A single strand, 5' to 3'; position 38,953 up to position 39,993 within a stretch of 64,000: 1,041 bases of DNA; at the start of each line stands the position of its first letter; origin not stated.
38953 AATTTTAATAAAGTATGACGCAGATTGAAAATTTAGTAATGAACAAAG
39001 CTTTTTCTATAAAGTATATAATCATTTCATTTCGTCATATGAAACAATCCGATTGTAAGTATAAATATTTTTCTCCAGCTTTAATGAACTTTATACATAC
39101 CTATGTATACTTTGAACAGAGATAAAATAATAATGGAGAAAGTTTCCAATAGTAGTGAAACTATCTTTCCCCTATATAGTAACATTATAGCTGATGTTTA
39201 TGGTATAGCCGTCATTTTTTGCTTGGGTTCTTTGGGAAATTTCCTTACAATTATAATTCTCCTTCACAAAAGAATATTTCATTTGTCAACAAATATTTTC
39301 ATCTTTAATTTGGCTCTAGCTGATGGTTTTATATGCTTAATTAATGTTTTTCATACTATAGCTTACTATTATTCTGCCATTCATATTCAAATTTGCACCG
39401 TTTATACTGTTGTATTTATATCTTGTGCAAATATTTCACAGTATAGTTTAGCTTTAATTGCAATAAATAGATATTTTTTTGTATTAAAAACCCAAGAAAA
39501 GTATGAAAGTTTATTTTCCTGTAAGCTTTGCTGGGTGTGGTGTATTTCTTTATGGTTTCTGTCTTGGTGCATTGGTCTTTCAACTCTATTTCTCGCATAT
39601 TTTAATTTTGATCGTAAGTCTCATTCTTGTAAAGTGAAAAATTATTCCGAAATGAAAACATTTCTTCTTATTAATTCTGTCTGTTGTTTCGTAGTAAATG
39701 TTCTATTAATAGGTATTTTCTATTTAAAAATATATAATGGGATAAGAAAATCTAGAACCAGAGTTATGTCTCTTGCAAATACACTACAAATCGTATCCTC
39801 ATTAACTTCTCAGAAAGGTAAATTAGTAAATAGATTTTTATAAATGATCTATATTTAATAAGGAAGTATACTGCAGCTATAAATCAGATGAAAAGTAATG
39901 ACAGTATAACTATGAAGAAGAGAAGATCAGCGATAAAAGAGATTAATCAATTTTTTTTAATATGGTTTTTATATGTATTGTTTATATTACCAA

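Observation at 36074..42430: Tandem cluster of >=7 Ly6/uPAR three-finger (toxin-like) genes wrapped around an orphan GPCR, ~20 kb from a nicotinic receptor alpha subunit gene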

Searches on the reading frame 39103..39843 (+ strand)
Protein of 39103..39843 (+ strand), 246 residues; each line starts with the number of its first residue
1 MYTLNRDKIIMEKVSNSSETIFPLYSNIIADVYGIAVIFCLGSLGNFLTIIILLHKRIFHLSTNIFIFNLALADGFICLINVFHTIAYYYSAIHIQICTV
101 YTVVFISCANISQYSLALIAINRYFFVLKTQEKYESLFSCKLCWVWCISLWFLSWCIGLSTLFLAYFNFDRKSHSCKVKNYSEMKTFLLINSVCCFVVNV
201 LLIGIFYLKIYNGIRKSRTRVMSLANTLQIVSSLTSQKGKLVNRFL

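Call 20: search_protein_families(library=pfam, max_evalue=0.01, proteins=[window:39103-39843:+])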
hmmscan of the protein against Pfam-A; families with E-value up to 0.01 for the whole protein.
window:39103-39843:+ (246 aa): 2 families
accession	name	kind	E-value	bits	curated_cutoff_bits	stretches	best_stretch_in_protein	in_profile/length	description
PF00001.26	7tm_1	-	1.5e-20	74.2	30.5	1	45-221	1-187/260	7 transmembrane receptor (rhodopsin family)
PF10323.15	7TM_GPCR_Srv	-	0.00089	19.1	21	1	52-223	36-196/283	Serpentine type 7TM GPCR chemoreceptor Srv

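Call 21: find_homologous_proteins(query=window:39103-39840:+, max_evalue=0.001)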
Query window:39103-39840:+ (246 aa): 2 proteins with E <= 0.001 among 650 candidates.
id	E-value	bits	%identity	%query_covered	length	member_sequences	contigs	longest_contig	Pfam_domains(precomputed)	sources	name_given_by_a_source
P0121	3.6e-9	55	33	48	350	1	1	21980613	PF10321.16,PF10328.16,PF10320.16,PF10323.16,PF00001.27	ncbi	ncbi:melatonin receptor type 1C-like [Branchiostoma floridae x Branchiostoma japonicum]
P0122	3.6e-4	38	28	84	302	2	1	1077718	PF10320.16,PF00001.27,PF13853.13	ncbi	ncbi:predicted protein, partial [Nematostella vectensis]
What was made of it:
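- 39103..40225 (+): Rhodopsin-family GPCR, 3 exons (39103-39825, 39888-40048, 40102-40225), 335 aa, with NRY in place of DRY. It is transcribed divergently from g1 and convergently with g2. Outside homologs are weak: 33% to an amphioxus melatonin-receptor-like protein (call 21).
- Tried and rejected: The GPCR was used as a synteny anchor but has no close homolog on record (call 21).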
